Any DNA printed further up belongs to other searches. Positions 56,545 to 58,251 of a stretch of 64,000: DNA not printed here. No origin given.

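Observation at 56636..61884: Single operon combining a Na+-pump decarboxylase core with two different carboxyltransferases (12S acyl-CoA type and 5S oxaloacetate/pyruvate type)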

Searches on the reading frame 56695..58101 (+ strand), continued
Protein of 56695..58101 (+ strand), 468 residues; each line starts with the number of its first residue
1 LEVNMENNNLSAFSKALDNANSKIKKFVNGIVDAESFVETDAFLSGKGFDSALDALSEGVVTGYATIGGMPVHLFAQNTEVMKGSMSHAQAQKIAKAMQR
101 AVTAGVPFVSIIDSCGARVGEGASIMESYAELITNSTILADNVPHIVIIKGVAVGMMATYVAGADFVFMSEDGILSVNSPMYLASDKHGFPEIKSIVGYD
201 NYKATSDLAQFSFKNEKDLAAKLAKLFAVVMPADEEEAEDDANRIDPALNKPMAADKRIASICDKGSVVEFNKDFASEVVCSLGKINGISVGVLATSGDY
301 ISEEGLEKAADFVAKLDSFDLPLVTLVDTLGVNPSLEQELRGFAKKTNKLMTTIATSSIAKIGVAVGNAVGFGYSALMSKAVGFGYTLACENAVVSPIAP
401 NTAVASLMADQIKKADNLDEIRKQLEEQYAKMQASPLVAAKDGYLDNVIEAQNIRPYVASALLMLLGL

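Call 68: find_homologous_proteins(query=P0163, max_evalue=1e-40)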
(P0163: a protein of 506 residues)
Query P0163 (506 aa): 7872 proteins with E <= 1e-40 among 8000 candidates; the best 120 are listed.
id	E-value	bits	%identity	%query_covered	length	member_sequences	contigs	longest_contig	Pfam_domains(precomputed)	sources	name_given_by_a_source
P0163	0.0e+0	1074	100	100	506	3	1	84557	PF01039.28,PF03255.20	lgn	-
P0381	5.9e-256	868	80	100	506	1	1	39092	PF01039.28,PF03255.20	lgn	-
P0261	6.9e-165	568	-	-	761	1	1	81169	PF01039.28,PF03255.20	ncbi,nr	ncbi:MAG TPA: carboxyl transferase domain-containing protein [Solirubrobacterales bacterium]|nr:carb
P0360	1.5e-143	497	48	96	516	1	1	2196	PF01039.28,PF03255.20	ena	-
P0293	1.7e-143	497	48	96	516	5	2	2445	PF01039.28,PF06833.17,PF03255.20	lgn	-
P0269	3.7e-143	496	46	96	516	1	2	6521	PF01039.28,PF03255.20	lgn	-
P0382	4.5e-143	496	48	96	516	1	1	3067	PF01039.28,PF03255.20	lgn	-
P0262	7.4e-143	495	47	96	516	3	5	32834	PF01039.28,PF03255.20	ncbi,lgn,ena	-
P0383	1.0e-142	494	47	98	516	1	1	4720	PF01039.28,PF06833.17,PF03255.20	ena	-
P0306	1.0e-142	494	47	98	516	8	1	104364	PF01039.28,PF03255.20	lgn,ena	-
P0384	1.1e-142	494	47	98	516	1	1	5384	PF01039.28,PF03255.20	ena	-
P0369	1.3e-142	494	48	96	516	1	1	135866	PF01039.28,PF03255.20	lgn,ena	-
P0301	1.5e-142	494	47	96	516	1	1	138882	PF01039.28,PF03255.20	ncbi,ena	-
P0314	2.2e-142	493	48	96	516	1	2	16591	PF01039.28,PF03255.20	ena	-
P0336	2.7e-142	493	48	96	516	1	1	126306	PF01039.28,PF03255.20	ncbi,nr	ncbi:MAG: carboxyl transferase domain-containing protein [Clostridia bacterium]|nr:carboxyl transfer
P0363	3.1e-142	493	48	98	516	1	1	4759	PF01039.28,PF03255.20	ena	-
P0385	3.4e-142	493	47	98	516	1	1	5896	PF01039.28,PF03255.20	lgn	-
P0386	4.8e-142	492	46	98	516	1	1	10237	PF01039.28,PF03255.20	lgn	-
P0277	7.7e-142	492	46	100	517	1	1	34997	PF01039.28,PF03255.20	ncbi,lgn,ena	-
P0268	1.0e-141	491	47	98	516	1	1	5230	PF01039.28,PF06833.17,PF03255.20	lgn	-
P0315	1.1e-141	491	47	96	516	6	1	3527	PF01039.28,PF03255.20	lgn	-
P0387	1.1e-141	491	47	98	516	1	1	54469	PF01039.28,PF03255.20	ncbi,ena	-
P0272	1.2e-141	491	47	96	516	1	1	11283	PF01039.28,PF03255.20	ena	-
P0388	1.3e-141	491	47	98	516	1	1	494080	PF01039.28,PF03255.20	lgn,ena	-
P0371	2.0e-141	490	47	98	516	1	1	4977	PF01039.28,PF03255.20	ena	-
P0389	2.1e-141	490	47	96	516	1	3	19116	PF01039.28,PF03255.20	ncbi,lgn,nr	ncbi:MAG: methylmalonyl-CoA carboxyltransferase [Eubacteriales bacterium]|nr:methylmalonyl-CoA carbo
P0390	2.5e-141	490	47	98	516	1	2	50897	PF01039.28,PF03255.20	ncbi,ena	-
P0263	3.1e-141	490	47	96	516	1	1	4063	PF01039.28,PF03255.20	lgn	-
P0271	3.1e-141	490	46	100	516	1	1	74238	PF01039.28,PF03255.20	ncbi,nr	ncbi:MAG: methylmalonyl-CoA carboxyltransferase [Clostridiaceae bacterium]|nr:methylmalonyl-CoA carb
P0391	3.6e-141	489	46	98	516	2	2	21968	PF01039.28,PF03255.20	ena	-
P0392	4.2e-141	489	46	98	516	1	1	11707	PF01039.28,PF03255.20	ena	-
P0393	5.0e-141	489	47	98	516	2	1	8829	PF01039.28,PF03255.20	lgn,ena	-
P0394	5.9e-141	489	46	99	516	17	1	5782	PF01039.28,PF03255.20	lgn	-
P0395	6.0e-141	489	48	96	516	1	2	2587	PF01039.28,PF03255.20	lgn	-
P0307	8.3e-141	488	47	96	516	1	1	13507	PF01039.28,PF03255.20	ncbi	-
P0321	1.0e-140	488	47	96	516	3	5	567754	PF01039.28,PF03255.20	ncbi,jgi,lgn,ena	jgi:methylmalonyl-CoA decarboxylase alpha subunit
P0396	1.0e-140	488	49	96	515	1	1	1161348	PF01039.28,PF06833.17,PF03255.20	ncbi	-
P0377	1.1e-140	488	45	100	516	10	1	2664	PF01039.28,PF03255.20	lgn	-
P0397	1.4e-140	487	46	98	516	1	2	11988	PF01039.28,PF03255.20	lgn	-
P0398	1.5e-140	487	47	98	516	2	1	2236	PF01039.28,PF03255.20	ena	-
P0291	1.5e-140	487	45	100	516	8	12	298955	PF01039.28,PF03255.20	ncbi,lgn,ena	-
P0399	1.6e-140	487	46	98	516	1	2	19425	PF01039.28,PF06833.17,PF03255.20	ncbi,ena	-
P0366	1.6e-140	487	47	96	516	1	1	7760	PF01039.28,PF03255.20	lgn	-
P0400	1.6e-140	487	46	98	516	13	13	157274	PF01039.28,PF03255.20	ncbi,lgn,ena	-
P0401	1.8e-140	487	45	100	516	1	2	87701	PF01039.28,PF03255.20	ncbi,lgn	-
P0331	2.3e-140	487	47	96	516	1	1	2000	PF01039.28,PF03255.20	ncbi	-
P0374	2.6e-140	486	47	98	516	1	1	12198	PF01039.28,PF06833.17,PF03255.20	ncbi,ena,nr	ncbi:MAG: methylmalonyl-CoA carboxyltransferase [Clostridia bacterium]|nr:methylmalonyl-CoA carboxyl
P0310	2.6e-140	486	47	96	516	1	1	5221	PF01039.28,PF03255.20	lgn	-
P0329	2.7e-140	486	46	96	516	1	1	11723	PF01039.28,PF03255.20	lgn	-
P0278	2.7e-140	486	46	98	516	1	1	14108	PF01039.28,PF03255.20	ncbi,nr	ncbi:MAG: methylmalonyl-CoA carboxyltransferase [Clostridia bacterium]|nr:methylmalonyl-CoA carboxyl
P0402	3.2e-140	486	47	98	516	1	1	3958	PF01039.28,PF03255.20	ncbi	-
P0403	3.8e-140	486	46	98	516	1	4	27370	PF01039.28,PF03255.20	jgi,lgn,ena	-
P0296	3.9e-140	486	47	98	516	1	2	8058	PF01039.28,PF03255.20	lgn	-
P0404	4.1e-140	486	46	98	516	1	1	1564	PF01039.28,PF03255.20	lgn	-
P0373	4.1e-140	486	47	96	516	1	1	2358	PF01039.28,PF03255.20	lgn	-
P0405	4.1e-140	486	46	100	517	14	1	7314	PF01039.28,PF03255.20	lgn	-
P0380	4.5e-140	486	47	96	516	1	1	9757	PF01039.28,PF03255.20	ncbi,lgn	-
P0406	4.5e-140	486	47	98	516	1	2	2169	PF01039.28,PF03255.20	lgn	-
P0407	4.6e-140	486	46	98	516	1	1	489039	PF01039.28,PF03255.20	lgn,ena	-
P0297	9.5e-140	485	46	98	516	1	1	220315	PF01039.28,PF03255.20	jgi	jgi:acetyl-CoA carboxylase carboxyltransferase component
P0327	1.1e-139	484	47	96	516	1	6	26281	PF01039.28,PF03255.20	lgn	-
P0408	1.2e-139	484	47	98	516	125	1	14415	PF01039.28,PF03255.20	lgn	-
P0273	1.2e-139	484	44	100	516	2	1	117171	PF01039.28,PF03255.20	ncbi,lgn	-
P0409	1.2e-139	484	46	98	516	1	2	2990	PF01039.28,PF03255.20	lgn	-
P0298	1.3e-139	484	46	98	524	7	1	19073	PF01039.28,PF03255.20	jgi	-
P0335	1.3e-139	484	46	100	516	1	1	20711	PF01039.28,PF03255.20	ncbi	-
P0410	1.4e-139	484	45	100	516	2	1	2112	PF01039.28,PF03255.20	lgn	-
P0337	1.4e-139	484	46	96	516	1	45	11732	PF01039.28,PF03255.20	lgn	-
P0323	1.5e-139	484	47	96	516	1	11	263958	PF01039.28,PF03255.20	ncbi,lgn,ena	-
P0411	1.6e-139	484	47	96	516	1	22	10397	PF01039.28,PF03255.20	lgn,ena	-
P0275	1.7e-139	484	46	96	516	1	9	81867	PF01039.28,PF03255.20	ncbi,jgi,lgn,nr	ncbi:MAG: methylmalonyl-CoA decarboxylase subunit alpha [Clostridiales bacterium]|jgi:methylmalonyl-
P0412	1.8e-139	484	47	98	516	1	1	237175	PF01039.28,PF03255.20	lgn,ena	-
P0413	1.9e-139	484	46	100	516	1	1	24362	PF01039.28,PF03255.20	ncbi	-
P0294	2.0e-139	484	45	98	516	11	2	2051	PF01039.28,PF03255.20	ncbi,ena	-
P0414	2.1e-139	484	47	96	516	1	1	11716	PF01039.28,PF03255.20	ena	-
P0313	2.5e-139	483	46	100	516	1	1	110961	PF01039.28,PF03255.20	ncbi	-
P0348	2.5e-139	483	47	96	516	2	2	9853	PF01039.28,PF03255.20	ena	-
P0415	2.9e-139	483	46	98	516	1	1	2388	PF01039.28,PF06833.17,PF03255.20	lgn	-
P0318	3.0e-139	483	47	96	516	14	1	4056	PF01039.28,PF03255.20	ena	-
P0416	3.1e-139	483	44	100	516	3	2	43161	PF01039.28,PF03255.20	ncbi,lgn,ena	-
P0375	3.5e-139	483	47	96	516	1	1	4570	PF01039.28,PF03255.20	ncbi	-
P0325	3.7e-139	483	46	98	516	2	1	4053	PF01039.28,PF03255.20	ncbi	-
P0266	3.9e-139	483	46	96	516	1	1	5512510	PF01039.28,PF03255.20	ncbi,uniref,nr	ncbi:carboxyl transferase domain-containing protein [Petroclostridium sp. X23]|uniref:acyl-CoA carbo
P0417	4.1e-139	483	47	100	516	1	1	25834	PF01039.28,PF06833.17,PF03255.20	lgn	-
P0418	4.2e-139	483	46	98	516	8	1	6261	PF01039.28,PF03255.20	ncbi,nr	ncbi:MAG: methylmalonyl-CoA carboxyltransferase [Clostridia bacterium]|nr:methylmalonyl-CoA carboxyl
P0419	4.4e-139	482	47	96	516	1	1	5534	PF01039.28,PF03255.20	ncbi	-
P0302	4.6e-139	482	46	96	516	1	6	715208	PF01039.28,PF03255.20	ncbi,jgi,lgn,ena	jgi:acetyl-CoA carboxylase carboxyltransferase component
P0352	5.1e-139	482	47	98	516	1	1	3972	PF01039.28,PF06833.17,PF03255.20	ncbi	-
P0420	5.2e-139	482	46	100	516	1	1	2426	PF01039.28,PF03255.20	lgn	-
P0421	5.2e-139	482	47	98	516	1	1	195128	PF01039.28,PF03255.20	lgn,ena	-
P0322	5.2e-139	482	47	96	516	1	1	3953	PF01039.28,PF03255.20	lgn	-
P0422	5.4e-139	482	47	98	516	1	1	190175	PF01039.28,PF03255.20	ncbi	-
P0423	5.6e-139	482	47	96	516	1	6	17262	PF01039.28,PF03255.20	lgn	-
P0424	5.9e-139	482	46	96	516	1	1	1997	PF01039.28,PF03255.20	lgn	-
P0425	6.2e-139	482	47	100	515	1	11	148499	PF01039.28,PF06833.17,PF03255.20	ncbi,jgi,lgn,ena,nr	ncbi:MAG: carboxyl transferase domain-containing protein [Clostridia bacterium]|jgi:acetyl-CoA carbo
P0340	6.9e-139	482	46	96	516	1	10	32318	PF01039.28,PF03255.20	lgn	-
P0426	7.5e-139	482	47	98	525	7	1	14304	PF01039.28,PF03255.20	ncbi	-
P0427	7.7e-139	482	45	99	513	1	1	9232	PF01039.28,PF06833.17,PF03255.20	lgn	-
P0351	9.3e-139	481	46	96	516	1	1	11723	PF01039.28,PF03255.20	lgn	-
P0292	9.6e-139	481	45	98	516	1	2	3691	PF01039.28,PF03255.20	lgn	-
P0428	9.7e-139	481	46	100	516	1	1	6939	PF01039.28,PF03255.20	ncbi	-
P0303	9.8e-139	481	46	100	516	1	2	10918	PF01039.28,PF03255.20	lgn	-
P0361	1.2e-138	481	45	100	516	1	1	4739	PF01039.28,PF03255.20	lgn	-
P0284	1.3e-138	481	46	98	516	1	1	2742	PF01039.28,PF03255.20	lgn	-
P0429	1.4e-138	481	45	100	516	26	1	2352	PF01039.28,PF03255.20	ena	-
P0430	1.4e-138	481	48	96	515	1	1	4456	PF01039.28,PF06833.17,PF03255.20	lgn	-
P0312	1.4e-138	481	47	96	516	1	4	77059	PF01039.28,PF03255.20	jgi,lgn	jgi:methylmalonyl-CoA decarboxylase alpha subunit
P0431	1.4e-138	481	46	98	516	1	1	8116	PF01039.28,PF03255.20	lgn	-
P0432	1.4e-138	481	46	96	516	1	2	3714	PF01039.28,PF03255.20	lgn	-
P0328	1.5e-138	481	46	96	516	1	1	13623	PF01039.28,PF03255.20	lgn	-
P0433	1.6e-138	481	47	98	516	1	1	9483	PF01039.28,PF03255.20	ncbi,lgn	-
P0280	1.8e-138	480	46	96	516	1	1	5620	PF01039.28,PF03255.20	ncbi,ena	-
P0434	1.9e-138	480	47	96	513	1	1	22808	PF01039.28,PF03255.20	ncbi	-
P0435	1.9e-138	480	46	100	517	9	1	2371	PF01039.28,PF03255.20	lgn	-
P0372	1.9e-138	480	46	98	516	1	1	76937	PF01039.28,PF03255.20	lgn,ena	-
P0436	2.0e-138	480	46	98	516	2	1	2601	PF01039.28,PF03255.20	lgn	-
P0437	2.1e-138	480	47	96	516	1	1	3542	PF01039.28,PF03255.20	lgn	-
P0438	2.2e-138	480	47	98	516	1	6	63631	PF01039.28,PF03255.20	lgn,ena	-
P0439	2.2e-138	480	47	98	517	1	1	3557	PF01039.28,PF06833.17,PF03255.20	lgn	-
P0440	2.3e-138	480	47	100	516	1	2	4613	PF01039.28,PF06833.17,PF03255.20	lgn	-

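Call 69: find_encoding_contigs(protein=P0163, flank=7000, max_places=1)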
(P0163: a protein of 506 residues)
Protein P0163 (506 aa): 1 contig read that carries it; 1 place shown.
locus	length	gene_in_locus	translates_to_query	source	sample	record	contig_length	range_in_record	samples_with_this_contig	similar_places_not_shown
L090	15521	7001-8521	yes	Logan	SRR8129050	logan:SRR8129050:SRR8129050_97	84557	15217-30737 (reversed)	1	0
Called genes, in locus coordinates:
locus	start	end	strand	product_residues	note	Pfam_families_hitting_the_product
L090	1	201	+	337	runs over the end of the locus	PF00664:ABC_membrane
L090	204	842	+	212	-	PF00005:ABC_tran, PF02463:SMC_N (weak)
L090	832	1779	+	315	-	PF00664:ABC_membrane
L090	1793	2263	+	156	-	PF00376:MerR, PF13411:MerR_1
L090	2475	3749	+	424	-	PF00939:Na_sulph_symp (faint), PF02040:ArsB, PF03600:CitMHS, PF06808:DctM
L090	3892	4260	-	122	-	-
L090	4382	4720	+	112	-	-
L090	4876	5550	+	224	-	PF11167:DUF2953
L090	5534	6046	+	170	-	PF09579:Spore_YtfJ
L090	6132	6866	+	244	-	PF01479:S4, PF00849:PseudoU_synth_2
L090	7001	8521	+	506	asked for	PF01039:Carboxyl_trans, PF03255:ACCA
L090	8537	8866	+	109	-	-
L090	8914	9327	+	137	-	-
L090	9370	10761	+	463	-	PF00682:HMGL-like, PF02436:PYC_OADA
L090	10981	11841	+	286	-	PF01418:HTH_6, PF01380:SIS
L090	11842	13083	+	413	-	PF00890:FAD_binding_2, PF01134:GIDA (faint), PF01266:DAO (faint), PF01494:FAD_binding_3 (weak), PF03486:HI0933_like, PF07992:Pyr_redox_2, PF12831:FAD_oxidored, PF22780:HI0933_like_1st, +3 more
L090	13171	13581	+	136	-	PF09021:HutP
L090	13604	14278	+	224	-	PF02224:Cytidylate_kin, PF13189:Cytidylate_kin2, PF13207:AAA_17 (faint), PF13238:AAA_18 (weak)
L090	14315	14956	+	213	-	PF01553:Acyltransferase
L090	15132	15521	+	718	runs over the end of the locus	PF02401:LYTB, PF21710:Spt6_S1 (faint), PF00575:S1, PF13509:S1_2 (faint), PF00575:S1, PF23459:S1_RRP5 (weak)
